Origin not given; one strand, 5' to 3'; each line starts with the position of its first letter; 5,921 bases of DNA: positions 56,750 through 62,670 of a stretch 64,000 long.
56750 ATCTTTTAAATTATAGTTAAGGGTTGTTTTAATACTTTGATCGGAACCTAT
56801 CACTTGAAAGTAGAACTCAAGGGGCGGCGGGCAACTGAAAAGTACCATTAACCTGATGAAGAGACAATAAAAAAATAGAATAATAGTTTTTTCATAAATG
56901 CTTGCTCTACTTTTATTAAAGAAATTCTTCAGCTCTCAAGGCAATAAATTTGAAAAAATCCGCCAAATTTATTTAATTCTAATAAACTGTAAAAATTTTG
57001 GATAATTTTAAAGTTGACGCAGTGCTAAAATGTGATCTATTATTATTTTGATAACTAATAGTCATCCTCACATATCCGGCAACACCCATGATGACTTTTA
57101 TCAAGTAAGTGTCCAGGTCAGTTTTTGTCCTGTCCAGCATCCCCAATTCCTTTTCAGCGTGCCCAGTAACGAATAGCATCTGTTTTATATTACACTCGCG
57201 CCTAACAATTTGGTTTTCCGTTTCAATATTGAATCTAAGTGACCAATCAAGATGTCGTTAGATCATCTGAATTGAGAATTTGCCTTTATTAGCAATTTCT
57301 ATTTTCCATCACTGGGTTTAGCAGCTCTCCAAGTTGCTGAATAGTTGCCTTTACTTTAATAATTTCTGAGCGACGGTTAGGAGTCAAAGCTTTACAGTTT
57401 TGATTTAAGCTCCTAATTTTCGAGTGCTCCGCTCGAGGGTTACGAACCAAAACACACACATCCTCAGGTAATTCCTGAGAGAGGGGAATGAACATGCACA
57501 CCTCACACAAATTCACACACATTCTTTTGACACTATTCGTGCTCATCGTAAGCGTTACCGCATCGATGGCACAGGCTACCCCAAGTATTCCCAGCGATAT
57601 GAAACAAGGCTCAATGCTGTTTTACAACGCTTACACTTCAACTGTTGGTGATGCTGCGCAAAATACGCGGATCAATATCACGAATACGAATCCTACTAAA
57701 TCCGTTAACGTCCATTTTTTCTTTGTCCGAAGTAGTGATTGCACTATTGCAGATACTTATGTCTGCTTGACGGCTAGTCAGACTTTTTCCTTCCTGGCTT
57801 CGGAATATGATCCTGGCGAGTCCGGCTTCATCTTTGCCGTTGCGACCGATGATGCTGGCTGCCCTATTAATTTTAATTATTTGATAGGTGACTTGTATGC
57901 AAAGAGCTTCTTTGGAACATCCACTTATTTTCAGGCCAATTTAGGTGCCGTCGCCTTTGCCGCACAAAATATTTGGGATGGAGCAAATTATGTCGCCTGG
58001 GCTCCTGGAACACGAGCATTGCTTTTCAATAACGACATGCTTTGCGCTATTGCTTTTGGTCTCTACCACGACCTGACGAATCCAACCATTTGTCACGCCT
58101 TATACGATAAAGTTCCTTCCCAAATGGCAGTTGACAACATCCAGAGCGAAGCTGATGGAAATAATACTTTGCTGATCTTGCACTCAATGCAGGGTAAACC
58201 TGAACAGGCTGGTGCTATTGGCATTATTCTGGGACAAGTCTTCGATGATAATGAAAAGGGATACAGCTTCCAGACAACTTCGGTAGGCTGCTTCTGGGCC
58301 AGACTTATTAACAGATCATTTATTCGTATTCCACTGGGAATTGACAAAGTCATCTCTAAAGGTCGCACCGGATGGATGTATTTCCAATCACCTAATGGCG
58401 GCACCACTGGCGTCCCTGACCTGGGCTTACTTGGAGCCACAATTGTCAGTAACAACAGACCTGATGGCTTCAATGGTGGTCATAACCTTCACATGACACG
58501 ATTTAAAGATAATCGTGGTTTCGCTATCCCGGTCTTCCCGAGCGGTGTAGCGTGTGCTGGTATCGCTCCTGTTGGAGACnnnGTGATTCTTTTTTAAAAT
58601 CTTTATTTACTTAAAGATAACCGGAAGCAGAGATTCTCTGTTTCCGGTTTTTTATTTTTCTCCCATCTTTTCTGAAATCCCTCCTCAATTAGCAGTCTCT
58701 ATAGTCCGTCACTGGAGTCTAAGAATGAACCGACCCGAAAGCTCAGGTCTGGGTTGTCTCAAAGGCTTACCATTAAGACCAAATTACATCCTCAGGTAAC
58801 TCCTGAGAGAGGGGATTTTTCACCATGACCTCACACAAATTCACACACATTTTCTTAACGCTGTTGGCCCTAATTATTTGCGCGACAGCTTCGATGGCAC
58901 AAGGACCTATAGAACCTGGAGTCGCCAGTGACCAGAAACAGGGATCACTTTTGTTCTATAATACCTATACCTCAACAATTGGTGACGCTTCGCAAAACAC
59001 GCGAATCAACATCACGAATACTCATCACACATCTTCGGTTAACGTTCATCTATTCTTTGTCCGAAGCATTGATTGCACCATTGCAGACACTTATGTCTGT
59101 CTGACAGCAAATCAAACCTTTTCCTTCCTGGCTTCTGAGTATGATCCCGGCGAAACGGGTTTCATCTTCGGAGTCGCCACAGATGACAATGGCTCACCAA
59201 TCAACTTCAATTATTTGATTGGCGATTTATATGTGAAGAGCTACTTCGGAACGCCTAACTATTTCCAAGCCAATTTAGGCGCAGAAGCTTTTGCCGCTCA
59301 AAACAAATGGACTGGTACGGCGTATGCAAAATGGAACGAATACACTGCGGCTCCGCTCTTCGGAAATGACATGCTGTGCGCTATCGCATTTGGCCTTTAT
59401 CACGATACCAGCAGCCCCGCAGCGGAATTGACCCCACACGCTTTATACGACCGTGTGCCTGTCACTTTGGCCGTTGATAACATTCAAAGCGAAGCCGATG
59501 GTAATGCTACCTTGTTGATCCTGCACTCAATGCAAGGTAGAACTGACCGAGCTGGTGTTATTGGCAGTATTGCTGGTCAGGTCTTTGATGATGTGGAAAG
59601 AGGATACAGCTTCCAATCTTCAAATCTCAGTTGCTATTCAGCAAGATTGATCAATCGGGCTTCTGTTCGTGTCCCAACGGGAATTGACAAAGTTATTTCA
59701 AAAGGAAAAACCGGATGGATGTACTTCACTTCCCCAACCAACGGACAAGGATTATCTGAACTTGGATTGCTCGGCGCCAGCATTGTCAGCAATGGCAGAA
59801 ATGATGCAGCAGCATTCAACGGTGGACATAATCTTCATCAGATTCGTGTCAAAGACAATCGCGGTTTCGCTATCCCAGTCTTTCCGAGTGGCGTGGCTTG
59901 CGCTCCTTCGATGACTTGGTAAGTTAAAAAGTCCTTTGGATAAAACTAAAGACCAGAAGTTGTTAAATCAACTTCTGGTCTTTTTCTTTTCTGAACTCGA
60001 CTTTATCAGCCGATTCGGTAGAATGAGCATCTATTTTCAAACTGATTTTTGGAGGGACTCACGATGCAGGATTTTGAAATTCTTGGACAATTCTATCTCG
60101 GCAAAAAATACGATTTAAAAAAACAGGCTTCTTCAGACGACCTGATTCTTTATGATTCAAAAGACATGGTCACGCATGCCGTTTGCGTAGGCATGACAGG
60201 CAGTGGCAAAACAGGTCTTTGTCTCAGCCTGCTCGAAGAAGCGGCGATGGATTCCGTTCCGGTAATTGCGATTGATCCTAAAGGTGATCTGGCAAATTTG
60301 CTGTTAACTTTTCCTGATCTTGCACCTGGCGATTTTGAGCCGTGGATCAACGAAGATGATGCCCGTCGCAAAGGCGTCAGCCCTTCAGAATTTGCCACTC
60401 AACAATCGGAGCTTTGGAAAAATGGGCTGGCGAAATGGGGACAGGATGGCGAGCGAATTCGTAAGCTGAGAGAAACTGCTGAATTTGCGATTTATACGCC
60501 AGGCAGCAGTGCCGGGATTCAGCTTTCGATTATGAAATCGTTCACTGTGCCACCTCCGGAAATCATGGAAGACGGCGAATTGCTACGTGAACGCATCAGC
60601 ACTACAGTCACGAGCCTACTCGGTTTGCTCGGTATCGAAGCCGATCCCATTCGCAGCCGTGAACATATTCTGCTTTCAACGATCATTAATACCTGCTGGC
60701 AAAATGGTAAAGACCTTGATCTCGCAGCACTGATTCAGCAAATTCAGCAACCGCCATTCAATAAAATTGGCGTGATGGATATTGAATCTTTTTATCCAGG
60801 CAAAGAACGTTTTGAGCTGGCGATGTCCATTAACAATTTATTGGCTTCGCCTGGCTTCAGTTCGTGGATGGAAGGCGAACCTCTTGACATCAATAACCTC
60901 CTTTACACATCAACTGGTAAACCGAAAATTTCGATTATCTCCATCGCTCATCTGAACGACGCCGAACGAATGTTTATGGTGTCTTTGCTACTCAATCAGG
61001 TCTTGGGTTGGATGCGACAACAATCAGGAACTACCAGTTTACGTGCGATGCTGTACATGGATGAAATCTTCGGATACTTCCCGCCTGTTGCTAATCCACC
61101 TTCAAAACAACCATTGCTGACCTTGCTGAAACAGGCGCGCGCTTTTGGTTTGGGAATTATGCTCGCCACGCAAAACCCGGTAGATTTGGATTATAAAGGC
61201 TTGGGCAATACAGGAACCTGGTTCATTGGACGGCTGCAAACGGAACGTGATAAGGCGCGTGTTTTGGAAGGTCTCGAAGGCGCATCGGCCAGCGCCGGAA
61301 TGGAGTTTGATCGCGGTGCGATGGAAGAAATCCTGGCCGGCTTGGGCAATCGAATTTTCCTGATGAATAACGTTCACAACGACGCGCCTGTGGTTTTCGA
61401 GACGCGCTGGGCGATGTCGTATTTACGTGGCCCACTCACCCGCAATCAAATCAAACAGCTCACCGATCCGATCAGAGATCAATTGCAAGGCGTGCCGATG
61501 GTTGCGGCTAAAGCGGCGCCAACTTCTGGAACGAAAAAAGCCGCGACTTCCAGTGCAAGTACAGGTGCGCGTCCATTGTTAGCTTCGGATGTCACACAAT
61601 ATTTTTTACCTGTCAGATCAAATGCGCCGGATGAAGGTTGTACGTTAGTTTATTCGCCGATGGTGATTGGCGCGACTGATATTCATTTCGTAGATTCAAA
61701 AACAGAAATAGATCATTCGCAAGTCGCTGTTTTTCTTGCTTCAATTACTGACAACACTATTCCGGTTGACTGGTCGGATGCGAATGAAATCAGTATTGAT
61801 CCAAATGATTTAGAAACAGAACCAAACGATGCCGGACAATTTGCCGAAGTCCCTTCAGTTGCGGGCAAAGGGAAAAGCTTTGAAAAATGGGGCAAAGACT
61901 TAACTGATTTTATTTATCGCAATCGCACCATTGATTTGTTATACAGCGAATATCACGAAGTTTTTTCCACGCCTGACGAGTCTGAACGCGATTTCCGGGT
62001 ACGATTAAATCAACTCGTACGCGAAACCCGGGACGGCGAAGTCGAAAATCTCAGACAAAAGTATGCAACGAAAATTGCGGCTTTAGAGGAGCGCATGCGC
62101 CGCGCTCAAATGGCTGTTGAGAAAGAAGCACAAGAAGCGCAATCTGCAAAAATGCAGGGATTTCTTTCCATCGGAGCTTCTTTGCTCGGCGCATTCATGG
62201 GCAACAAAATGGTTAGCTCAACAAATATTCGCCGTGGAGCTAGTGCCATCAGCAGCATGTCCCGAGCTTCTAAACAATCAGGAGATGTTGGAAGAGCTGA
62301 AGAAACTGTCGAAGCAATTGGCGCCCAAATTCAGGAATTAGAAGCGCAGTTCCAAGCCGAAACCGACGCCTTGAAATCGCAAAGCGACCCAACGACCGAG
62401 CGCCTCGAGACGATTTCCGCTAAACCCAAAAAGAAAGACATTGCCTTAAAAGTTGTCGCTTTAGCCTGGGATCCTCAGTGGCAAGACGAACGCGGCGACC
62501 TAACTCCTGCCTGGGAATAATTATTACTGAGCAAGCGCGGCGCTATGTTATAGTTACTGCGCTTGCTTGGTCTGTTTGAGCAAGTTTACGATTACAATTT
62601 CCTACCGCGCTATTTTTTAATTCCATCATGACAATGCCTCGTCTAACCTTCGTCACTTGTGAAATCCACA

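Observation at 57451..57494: Near-identical 29-nt leader (6-bp hairpin fused to the Shine-Dalgarno) upstream of both tandem paralogues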

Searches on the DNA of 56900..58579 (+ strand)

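Call 39: search_rna_families(source=window, start=56900, end=57560, threshold=evalue, max_evalue=10)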
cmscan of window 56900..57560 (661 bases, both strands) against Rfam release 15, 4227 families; matches with E-value up to 10: 4.
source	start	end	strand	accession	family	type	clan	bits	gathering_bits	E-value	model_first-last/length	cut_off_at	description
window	56930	57020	-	RF02393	sau-59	Gene; sRNA;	-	19.8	80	4.7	1-128/128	no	Staphylococcus sRNA sau-59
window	56956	57008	-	RF04295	mir-329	Gene; miRNA;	CL00149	17.6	76.8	0.8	14-67/80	no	mir-329 microRNA precursor family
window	56914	56976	-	RF00900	mir-255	Gene; miRNA;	-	15.8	50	9.3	1-59/59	no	mir-255 microRNA precursor family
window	57260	57402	+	RF02356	BjrC1505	Gene; sRNA;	-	13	50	9.7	1-140/140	no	Alphaproteobacterial sRNA BjrC1505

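Call 52: search_rna_families(sources=[L004, L014, L010, L003, L027, L012, L028], threshold=evalue, max_evalue=0.1)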
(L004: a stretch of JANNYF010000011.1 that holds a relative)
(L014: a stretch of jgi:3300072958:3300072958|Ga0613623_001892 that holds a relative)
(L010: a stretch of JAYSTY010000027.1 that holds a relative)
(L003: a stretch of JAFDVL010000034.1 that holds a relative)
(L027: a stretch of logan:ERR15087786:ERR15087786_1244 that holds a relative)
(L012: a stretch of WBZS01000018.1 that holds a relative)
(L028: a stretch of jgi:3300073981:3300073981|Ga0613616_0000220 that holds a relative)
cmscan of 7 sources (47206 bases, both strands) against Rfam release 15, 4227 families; matches with E-value up to 0.1: 0.
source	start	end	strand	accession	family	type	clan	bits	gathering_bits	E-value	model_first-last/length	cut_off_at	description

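Call 61: build_rna_model(alignment_id=A4, structure=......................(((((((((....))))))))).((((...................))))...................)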
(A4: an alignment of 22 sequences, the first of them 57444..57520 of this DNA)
Model R1 built from alignment A4 (22 sequences, 91 columns); structure: as given.
model positions 76; base pairs 11; branch points 1; effective number of sequences 3.24; information 0.744 bits per position. Calibrated on 0.2 Mb of random sequence (short: E-values are rough).
structure used (alignment columns):
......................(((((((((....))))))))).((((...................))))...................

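Call 62: search_with_rna_model(model_id=R1, sources=[window, L001, L002, L003, L004, L005, L006, L007, L008, L009, L010, L011, L012, L013, L014, L018, L019, L020, L021, L022, L025, L027, L028], max_evalue=10, make_alignment=true)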
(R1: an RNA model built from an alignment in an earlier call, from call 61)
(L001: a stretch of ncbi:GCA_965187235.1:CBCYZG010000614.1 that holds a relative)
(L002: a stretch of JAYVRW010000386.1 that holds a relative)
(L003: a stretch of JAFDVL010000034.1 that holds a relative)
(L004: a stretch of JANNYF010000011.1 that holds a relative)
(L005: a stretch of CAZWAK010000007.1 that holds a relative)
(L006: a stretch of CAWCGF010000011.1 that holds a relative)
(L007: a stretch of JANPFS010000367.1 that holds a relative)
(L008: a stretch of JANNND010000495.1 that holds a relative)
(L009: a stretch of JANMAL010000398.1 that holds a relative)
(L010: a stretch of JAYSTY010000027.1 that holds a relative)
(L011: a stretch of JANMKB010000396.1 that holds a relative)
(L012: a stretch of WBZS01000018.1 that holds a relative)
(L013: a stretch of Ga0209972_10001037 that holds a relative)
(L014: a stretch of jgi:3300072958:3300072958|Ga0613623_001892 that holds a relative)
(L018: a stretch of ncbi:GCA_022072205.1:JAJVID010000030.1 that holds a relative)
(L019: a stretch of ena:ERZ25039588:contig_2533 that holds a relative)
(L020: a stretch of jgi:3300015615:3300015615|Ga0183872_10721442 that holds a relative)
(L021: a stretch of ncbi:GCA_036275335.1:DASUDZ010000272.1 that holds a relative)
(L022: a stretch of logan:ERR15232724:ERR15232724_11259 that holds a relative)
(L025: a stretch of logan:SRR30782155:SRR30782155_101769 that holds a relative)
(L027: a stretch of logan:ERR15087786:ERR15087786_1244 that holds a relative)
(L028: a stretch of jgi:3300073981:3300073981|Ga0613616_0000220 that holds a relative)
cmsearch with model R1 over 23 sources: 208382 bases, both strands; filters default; matches with E-value up to 10: 28.
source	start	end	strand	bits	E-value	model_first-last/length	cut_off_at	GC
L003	2952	3027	+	93.5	3.9e-24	1-76/76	no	0.45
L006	2952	3027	+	91.1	1.9e-23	1-76/76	no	0.45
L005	2949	3027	+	89.5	5.7e-23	1-76/76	no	0.43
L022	2948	3027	+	88.3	1.3e-22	1-76/76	no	0.45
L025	615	694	+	88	1.5e-22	1-76/76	no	0.46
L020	2954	3033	+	87.2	2.7e-22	1-76/76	no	0.4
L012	660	736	+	86.5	4.1e-22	1-76/76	no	0.44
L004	2948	3027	+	86.4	4.4e-22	1-76/76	no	0.45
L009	2948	3027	+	85.8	6.5e-22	1-76/76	no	0.47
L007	2949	3027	+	84.1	2e-21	1-76/76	no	0.46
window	57447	57520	+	83.7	2.6e-21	1-76/76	no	0.46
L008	1950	2029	+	82.8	4.8e-21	1-76/76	no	0.46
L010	2950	3027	+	81.2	1.4e-20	1-76/76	no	0.41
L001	5951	6027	+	78.4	8.8e-20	1-76/76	no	0.45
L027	2951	3027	+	77.8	1.3e-19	1-76/76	no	0.45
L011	2952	3027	+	77.2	2e-19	1-76/76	no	0.39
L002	1085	1157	+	75.5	6.4e-19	1-76/76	no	0.48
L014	2952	3027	+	69.5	3.3e-17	1-76/76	no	0.42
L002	2430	2503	+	68.7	5.9e-17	1-76/76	no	0.42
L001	7285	7358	+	64.3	1.1e-15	1-76/76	no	0.39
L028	2951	3027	+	47.3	9.1e-11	1-76/76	no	0.55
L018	5392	5470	+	21.1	0.0032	1-76/76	no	0.42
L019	3949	4027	+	18.9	0.015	1-76/76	no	0.46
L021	1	14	+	15.4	0.15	63-76/76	5'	0.36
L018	6942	7006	+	13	0.71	1-76/76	no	0.35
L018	3959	4027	+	12.5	1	1-76/76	no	0.38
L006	2969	2986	-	9.6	6.7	18-35/76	no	0.61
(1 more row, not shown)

Alignment A6: 28 matches aligned to the model, 90 columns, each read 5' to 3' on its own strand. Consensus structure (alignment columns), stored with it:
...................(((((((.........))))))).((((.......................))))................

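Call 63: search_with_rna_model(model_id=R1, sources=[window, L001, L002, L003, L004, L005, L006, L007, L008, L009, L010, L011, L012, L014, L020, L022, L025, L027, L028], max_evalue=1e-8, make_alignment=true, show_alignments=2)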
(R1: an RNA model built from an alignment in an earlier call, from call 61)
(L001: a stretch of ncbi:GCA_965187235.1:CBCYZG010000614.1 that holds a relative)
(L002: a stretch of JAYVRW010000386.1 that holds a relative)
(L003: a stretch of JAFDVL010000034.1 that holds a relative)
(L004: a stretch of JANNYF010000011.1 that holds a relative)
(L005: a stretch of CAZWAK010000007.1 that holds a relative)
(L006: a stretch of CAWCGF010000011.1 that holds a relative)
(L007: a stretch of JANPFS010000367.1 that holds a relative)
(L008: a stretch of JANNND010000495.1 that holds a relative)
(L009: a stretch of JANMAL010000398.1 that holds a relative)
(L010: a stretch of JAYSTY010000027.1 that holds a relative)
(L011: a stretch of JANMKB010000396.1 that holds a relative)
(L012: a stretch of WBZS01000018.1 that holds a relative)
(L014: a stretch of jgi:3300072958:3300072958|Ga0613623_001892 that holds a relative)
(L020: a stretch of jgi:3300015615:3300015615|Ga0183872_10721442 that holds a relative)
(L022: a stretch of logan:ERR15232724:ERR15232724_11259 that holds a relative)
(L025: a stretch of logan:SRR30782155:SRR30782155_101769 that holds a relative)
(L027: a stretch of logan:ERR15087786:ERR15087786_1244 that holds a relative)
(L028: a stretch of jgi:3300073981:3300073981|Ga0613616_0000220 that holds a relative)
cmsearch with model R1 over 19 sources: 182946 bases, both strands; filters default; matches with E-value up to 1e-8: 22.
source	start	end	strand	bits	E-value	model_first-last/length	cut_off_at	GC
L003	2952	3027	+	93.5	3.4e-24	1-76/76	no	0.45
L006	2952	3027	+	91.1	1.6e-23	1-76/76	no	0.45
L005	2949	3027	+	89.5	5e-23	1-76/76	no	0.43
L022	2948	3027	+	88.3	1.1e-22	1-76/76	no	0.45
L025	615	694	+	88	1.4e-22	1-76/76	no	0.46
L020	2954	3033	+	87.2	2.3e-22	1-76/76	no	0.4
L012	660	736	+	86.5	3.6e-22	1-76/76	no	0.44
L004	2948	3027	+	86.4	3.8e-22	1-76/76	no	0.45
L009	2948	3027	+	85.8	5.7e-22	1-76/76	no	0.47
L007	2949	3027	+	84.1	1.8e-21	1-76/76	no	0.46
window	57447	57520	+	83.7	2.3e-21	1-76/76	no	0.46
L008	1950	2029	+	82.8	4.2e-21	1-76/76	no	0.46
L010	2950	3027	+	81.2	1.2e-20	1-76/76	no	0.41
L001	5951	6027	+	78.4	7.8e-20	1-76/76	no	0.45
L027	2951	3027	+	77.8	1.2e-19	1-76/76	no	0.45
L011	2952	3027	+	77.2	1.7e-19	1-76/76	no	0.39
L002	1085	1157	+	75.5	5.6e-19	1-76/76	no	0.48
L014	2952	3027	+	69.5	2.9e-17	1-76/76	no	0.42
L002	2430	2503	+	68.7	5.2e-17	1-76/76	no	0.42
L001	7285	7358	+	64.3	9.3e-16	1-76/76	no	0.39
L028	2951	3027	+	47.3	7.9e-11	1-76/76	no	0.55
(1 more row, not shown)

Alignment A7: 22 matches aligned to the model, 84 columns, each read 5' to 3' on its own strand. Consensus structure (alignment columns), stored with it:
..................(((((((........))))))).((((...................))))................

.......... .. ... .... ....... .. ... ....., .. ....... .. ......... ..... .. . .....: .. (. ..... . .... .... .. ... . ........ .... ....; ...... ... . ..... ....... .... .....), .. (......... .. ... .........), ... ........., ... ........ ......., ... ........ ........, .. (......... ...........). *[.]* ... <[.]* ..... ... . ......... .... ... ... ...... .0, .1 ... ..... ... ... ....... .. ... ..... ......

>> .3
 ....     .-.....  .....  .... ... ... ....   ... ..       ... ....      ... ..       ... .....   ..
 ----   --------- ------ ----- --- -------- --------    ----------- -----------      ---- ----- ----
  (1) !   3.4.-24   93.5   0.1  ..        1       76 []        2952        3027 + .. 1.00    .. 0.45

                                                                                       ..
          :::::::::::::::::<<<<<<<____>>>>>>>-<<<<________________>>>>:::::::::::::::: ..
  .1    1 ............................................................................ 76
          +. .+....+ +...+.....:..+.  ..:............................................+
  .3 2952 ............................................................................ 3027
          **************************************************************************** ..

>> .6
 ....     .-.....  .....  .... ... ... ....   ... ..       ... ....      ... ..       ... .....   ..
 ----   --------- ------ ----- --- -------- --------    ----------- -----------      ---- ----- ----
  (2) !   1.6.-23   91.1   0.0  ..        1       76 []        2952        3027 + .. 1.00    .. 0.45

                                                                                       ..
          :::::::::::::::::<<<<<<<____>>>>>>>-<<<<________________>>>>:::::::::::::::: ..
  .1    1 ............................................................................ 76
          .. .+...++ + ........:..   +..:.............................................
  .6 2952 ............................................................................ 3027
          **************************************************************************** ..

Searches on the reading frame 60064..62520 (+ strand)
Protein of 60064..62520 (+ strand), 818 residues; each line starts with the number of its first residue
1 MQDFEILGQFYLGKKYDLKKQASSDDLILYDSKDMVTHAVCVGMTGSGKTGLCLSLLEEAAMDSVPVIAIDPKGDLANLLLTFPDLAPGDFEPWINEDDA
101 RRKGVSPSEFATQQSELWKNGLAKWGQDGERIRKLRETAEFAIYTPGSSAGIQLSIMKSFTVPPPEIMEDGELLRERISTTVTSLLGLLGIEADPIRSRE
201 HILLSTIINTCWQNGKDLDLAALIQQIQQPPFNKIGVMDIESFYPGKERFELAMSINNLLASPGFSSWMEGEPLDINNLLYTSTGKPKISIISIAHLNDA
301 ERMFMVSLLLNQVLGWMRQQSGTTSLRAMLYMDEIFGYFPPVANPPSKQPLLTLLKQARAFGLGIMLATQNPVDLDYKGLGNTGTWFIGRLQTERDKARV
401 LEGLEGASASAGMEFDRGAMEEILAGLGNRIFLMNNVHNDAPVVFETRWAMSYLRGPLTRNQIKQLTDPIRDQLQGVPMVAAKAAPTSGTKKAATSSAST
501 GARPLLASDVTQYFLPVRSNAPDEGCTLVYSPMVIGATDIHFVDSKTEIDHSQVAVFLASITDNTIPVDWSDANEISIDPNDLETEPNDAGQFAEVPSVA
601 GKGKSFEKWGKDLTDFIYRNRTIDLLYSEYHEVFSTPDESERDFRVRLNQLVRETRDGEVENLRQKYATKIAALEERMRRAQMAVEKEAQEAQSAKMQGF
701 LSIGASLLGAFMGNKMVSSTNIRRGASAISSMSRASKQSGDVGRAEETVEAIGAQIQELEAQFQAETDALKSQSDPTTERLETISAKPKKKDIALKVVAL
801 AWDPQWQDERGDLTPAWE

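Call 12: search_protein_families(library=pfam, proteins=[window:60064-62520:+], max_evalue=0.01)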
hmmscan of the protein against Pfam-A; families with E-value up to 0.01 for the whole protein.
window:60064-62520:+ (818 aa): 3 families
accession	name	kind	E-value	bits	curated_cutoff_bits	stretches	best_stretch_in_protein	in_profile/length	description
PF05872.18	HerA_C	-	2.9e-07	29.9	22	1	31-79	16-64/502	Helicase HerA-like C-terminal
PF01935.23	DUF87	-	8.6e-06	26.4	23.2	1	31-80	17-68/220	Helicase HerA, central domain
PF01580.24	FtsK_SpoIIIE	-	0.0016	18.4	24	1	17-74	21-81/221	FtsK/SpoIIIE family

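Call 60: search_protein_families(library=ncbifam, proteins=[window:60064-62520:+], max_evalue=0.01)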
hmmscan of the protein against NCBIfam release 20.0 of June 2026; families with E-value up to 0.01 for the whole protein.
window:60064-62520:+ (818 aa): 7 families
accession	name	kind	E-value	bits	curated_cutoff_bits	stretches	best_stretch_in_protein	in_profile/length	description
NF041017.1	DNA_import_CedB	equivalog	2e-07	30.1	700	1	35-78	274-318/590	DNA import protein CedB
NF033849.1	ser_rich_anae_1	subfamily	2.4e-07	28.5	650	1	353-403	1052-1102/1163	serine-rich protein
NF053655.1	CedD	equivalog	3.4e-06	26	600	0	31-83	216-268/527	DNA-translocating ATPase CedD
NF042943.1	HerA_antiphage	equivalog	4.2e-06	25.6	800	1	285-408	392-519/566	anti-phage-associated helicase HerA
TIGR03743.1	SXT_TraD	subfamily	6.5e-06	24.9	366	1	28-75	167-214/636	conjugative transfer system coupling protein TraD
NF045975.1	VirB4_plasma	equivalog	0.00086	17.1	590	0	10-79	491-558/894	Mbov_0397 family ICE element conjugal transfer ATPase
TIGR03754.1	conj_TOL_TraD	equivalog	0.0079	14.7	647.55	0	25-77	169-221/643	type IV conjugative transfer system coupling protein TraD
